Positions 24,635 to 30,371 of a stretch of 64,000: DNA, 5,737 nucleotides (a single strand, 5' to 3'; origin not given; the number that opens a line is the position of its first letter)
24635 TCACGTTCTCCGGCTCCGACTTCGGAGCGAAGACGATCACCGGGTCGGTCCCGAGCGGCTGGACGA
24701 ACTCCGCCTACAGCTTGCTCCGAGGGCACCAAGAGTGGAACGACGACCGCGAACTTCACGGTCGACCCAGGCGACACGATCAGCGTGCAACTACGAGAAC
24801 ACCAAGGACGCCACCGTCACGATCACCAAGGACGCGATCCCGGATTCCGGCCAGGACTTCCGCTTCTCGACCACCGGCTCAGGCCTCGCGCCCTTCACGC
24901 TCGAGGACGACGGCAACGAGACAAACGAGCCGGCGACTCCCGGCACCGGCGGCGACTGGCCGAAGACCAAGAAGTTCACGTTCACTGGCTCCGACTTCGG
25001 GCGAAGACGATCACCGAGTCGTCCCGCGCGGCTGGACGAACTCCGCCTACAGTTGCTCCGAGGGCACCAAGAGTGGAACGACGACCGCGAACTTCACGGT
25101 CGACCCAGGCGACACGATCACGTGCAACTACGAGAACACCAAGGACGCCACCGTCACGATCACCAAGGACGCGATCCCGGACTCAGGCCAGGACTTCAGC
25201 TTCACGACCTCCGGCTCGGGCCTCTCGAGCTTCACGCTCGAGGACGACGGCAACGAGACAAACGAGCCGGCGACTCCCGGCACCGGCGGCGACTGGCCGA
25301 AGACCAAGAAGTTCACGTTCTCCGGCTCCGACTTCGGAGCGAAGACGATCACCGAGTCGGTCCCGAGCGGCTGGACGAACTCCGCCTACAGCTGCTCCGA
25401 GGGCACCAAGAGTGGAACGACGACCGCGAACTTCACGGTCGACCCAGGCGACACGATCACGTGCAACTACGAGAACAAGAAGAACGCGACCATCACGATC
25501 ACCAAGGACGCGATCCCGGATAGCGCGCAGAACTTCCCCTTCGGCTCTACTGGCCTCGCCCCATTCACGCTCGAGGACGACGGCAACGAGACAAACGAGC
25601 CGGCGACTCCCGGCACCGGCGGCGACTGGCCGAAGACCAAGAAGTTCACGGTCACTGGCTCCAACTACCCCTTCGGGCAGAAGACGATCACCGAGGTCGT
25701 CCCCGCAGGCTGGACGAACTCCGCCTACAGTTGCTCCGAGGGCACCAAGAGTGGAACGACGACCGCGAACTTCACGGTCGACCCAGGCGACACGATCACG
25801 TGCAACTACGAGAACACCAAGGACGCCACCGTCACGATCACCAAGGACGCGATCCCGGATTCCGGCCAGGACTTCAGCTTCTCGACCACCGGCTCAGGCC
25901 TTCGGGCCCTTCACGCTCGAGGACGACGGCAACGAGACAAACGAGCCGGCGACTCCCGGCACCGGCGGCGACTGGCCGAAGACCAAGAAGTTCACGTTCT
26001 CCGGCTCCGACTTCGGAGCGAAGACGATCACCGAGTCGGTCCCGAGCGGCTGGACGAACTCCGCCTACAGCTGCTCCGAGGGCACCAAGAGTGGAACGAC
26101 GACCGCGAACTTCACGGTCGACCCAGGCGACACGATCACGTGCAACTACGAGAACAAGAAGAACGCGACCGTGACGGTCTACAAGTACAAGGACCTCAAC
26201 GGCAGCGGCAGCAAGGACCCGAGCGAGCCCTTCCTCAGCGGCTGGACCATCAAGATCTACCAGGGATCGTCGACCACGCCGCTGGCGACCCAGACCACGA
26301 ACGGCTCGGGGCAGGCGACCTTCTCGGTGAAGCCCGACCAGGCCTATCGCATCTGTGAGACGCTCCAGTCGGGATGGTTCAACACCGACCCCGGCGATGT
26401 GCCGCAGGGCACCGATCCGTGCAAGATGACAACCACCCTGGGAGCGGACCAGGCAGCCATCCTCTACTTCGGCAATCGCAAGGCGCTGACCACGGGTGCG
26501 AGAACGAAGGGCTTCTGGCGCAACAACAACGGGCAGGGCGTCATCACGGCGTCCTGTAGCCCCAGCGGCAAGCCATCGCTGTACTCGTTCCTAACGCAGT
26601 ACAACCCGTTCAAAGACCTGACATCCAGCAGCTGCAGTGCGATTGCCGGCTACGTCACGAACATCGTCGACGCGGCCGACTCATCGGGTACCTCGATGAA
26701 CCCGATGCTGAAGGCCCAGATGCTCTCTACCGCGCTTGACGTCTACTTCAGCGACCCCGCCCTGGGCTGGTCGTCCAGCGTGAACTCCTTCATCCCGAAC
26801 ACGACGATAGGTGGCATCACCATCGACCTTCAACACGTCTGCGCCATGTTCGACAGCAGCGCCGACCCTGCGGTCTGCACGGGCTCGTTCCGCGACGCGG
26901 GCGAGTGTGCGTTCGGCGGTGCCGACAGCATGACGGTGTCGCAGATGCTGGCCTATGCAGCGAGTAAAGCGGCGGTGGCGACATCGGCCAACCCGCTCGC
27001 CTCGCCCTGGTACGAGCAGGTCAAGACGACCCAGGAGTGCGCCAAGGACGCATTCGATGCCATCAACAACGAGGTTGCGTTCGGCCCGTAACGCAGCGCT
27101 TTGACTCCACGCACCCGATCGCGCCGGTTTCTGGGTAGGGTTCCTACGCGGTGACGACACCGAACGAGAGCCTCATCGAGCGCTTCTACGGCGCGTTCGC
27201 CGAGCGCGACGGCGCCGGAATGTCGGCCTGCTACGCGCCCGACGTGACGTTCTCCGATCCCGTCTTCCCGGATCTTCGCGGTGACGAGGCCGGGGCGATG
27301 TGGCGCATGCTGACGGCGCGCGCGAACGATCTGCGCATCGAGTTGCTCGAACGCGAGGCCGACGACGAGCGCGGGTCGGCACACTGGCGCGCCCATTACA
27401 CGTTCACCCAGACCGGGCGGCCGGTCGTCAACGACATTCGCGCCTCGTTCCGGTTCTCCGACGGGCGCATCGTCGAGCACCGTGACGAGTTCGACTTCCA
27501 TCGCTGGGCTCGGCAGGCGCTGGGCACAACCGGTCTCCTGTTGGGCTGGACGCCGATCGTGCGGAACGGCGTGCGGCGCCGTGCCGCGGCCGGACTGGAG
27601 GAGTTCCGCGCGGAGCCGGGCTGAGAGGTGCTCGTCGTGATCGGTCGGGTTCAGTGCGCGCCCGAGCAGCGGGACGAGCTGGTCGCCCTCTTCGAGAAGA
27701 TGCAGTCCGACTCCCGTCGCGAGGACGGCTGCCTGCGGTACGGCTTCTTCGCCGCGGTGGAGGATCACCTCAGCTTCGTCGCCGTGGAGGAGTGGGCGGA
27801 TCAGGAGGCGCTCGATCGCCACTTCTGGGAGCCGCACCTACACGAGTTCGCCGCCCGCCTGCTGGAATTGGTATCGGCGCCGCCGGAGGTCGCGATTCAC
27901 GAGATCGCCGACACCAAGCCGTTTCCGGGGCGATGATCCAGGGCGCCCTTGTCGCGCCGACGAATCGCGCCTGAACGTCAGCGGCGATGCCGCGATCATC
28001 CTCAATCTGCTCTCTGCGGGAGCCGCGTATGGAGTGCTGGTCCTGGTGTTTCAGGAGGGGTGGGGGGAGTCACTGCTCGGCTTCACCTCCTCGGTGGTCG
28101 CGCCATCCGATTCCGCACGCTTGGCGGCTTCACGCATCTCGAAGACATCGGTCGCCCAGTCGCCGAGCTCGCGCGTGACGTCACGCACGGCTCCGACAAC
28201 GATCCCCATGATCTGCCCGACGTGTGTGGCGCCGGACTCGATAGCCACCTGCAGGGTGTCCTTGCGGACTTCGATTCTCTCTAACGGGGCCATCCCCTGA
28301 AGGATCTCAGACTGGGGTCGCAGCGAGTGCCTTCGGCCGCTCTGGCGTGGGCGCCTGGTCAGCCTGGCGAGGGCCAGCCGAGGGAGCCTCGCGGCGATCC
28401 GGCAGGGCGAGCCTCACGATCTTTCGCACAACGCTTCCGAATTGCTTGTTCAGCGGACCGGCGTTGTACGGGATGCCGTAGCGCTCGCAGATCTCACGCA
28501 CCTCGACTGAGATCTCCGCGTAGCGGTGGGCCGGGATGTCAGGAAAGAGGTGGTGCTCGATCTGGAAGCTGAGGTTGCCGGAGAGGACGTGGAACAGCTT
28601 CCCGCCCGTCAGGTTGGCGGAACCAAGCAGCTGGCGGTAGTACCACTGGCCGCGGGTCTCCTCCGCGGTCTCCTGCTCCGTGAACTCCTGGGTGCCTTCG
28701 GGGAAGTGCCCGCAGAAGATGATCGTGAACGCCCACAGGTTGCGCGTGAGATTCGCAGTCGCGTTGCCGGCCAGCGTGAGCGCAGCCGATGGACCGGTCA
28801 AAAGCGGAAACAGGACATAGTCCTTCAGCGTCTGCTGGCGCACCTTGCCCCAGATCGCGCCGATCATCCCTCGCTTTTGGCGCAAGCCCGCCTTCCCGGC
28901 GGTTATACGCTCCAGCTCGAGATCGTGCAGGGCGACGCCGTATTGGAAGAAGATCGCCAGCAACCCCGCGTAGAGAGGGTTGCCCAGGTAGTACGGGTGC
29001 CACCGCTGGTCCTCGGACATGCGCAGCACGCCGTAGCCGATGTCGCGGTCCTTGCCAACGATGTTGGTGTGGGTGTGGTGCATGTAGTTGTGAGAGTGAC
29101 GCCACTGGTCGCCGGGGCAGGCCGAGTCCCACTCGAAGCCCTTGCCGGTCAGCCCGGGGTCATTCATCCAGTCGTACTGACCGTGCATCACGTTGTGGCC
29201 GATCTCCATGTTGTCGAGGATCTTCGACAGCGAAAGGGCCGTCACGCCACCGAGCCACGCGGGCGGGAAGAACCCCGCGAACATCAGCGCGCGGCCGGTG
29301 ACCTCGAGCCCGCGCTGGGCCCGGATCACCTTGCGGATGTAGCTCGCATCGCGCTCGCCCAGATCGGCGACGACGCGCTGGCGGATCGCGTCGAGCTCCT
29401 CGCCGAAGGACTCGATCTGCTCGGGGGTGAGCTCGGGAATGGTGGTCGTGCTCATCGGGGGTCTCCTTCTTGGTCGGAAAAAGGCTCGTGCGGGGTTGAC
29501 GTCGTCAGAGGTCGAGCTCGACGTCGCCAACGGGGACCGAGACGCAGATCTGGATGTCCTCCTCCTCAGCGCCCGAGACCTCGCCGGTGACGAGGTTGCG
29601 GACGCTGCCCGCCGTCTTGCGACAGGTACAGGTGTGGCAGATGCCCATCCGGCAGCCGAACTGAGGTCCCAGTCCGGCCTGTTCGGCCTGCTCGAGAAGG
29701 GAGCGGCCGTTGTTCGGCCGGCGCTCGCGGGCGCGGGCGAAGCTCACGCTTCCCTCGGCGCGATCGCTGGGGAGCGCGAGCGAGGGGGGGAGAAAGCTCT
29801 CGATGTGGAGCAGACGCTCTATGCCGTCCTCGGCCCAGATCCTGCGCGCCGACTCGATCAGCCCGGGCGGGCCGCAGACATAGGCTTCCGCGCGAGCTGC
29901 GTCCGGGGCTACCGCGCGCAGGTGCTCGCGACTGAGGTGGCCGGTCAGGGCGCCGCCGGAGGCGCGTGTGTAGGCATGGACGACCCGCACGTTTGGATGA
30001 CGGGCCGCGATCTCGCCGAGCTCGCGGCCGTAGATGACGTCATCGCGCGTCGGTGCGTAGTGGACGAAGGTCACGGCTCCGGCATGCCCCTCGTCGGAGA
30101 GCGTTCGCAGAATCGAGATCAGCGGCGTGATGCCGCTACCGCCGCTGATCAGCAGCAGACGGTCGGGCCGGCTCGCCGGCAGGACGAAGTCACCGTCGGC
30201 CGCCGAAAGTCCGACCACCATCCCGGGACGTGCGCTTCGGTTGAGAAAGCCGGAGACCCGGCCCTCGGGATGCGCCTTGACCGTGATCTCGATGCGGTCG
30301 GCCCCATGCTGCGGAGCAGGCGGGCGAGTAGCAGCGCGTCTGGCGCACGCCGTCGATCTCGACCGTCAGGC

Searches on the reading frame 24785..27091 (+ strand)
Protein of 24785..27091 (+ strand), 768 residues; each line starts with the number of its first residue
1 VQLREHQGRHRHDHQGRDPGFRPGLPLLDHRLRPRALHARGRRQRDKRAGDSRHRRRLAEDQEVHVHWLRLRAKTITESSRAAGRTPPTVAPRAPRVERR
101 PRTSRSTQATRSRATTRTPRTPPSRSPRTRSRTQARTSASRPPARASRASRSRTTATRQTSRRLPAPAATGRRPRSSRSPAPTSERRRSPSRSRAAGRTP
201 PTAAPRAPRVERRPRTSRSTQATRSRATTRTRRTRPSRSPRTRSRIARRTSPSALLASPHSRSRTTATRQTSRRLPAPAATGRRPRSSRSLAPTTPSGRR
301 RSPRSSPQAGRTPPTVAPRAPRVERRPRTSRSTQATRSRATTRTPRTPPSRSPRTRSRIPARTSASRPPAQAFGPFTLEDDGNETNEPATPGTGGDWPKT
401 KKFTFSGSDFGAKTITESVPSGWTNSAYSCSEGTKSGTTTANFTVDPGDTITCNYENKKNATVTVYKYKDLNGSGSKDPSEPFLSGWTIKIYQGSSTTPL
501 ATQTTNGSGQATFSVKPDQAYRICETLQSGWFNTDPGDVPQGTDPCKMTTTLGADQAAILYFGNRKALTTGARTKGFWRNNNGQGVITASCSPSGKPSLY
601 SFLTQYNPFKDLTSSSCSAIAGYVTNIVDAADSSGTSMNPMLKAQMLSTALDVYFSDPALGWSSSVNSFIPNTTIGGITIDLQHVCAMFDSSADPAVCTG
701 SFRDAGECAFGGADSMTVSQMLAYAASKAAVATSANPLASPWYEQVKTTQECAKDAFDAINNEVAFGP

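Call 5: search_protein_families(library=pfam, proteins=[window:24785-27091:+], max_evalue=0.01)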
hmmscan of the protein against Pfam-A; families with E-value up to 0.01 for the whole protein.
window:24785-27091:+ (768 aa): 3 families
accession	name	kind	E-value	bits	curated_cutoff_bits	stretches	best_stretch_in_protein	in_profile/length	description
PF24514.1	SpaA_4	-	1.5e-05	26.2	27.3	1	374-459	12-107/107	Prealbumin-like fold domain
PF17210.9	SdrD_B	-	3e-05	24.6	29.7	1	466-536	6-75/112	SdrD B-like domain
PF19403.5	SpaA_2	-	0.0061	17.5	25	1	402-454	46-95/96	Prealbumin-like fold domain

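Call 6: search_protein_families(library=ncbifam, proteins=[window:24785-27091:+], max_evalue=0.01)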
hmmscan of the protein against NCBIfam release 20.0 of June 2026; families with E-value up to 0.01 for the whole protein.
window:24785-27091:+ (768 aa): 0 families

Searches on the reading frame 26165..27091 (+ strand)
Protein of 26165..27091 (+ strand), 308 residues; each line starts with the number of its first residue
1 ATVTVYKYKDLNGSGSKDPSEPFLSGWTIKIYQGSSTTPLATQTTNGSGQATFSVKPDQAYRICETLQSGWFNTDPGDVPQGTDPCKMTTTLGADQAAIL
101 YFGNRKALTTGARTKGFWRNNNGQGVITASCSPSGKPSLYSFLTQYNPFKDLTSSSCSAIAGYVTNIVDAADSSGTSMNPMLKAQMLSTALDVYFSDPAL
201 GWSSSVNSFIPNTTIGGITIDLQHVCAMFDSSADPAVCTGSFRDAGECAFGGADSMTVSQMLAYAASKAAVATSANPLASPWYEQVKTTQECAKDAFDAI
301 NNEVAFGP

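Call 42: search_protein_families(library=pfam, proteins=[window:26165-27091:+], max_evalue=1)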
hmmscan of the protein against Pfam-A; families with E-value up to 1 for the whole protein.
window:26165-27091:+ (308 aa): 1 family
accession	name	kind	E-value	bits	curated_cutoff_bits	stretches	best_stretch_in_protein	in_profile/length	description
PF17210.9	SdrD_B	-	7.9e-06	26.5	29.7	1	6-76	6-75/112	SdrD B-like domain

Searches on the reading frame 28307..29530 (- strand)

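Call 13: search_protein_families(library=pfam, proteins=[window:28307-29530:-], max_evalue=0.001)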
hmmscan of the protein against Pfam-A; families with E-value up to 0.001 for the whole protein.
window:28307-29530:- (407 aa): 1 family
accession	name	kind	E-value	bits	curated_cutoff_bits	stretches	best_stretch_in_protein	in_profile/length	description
PF00487.30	FA_desaturase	-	9.2e-30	104.7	29.7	1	91-357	2-251/253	Fatty acid desaturase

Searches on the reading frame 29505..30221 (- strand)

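Call 13: search_protein_families(library=pfam, proteins=[window:29505-30221:-], max_evalue=0.001)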
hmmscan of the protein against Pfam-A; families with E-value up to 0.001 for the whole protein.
window:29505-30221:- (238 aa): 3 families
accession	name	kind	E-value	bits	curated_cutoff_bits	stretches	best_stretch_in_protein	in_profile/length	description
PF00175.26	NAD_binding_1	-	6e-17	62.7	22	1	24-126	1-108/109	Oxidoreductase NAD-binding domain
PF00111.32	Fer2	-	5.8e-08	33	21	1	170-230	13-76/77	2Fe-2S iron-sulfur cluster binding domain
PF08030.17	NAD_binding_6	-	3.2e-05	24.5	22.2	0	20-46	2-28/156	Ferric reductase NAD binding domain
